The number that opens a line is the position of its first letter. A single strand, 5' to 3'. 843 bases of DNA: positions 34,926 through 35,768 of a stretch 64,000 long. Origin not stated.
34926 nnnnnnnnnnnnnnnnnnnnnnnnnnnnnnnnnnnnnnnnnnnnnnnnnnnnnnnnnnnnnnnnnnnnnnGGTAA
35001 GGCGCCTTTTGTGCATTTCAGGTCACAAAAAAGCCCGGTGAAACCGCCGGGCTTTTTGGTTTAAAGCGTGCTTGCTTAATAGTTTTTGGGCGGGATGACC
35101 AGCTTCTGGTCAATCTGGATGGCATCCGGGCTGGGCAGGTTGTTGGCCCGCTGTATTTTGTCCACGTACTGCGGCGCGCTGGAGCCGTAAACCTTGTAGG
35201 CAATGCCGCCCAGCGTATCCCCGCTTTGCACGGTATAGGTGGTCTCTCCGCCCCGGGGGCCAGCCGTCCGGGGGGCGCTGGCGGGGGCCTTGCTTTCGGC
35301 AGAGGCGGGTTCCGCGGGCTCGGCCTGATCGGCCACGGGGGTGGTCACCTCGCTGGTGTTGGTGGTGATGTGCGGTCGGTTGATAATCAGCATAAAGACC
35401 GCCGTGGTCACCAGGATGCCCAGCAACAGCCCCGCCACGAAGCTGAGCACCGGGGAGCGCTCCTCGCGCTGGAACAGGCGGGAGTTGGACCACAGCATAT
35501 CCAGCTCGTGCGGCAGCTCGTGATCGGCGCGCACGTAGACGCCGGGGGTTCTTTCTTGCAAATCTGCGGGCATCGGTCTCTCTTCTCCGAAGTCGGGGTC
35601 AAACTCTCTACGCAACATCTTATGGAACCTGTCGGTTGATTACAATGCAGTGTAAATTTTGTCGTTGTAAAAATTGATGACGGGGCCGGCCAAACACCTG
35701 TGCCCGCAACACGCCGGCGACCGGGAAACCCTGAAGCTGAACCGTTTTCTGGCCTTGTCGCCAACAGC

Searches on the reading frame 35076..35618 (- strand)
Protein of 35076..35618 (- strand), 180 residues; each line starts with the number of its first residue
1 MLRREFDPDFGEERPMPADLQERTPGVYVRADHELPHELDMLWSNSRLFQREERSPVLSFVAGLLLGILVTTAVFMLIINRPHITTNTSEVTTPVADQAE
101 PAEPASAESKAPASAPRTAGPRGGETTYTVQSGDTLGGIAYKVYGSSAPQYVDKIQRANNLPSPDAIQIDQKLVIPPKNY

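Call 24: search_protein_families(library=pfam, proteins=[window:35076-35618:-], max_evalue=0.001)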
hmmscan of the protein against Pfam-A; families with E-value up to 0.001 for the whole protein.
window:35076-35618:- (180 aa): 1 family
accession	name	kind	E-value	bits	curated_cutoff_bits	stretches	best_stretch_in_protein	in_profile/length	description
PF01476.26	LysM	-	2.9e-12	46.7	20.9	1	128-176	1-43/43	LysM domain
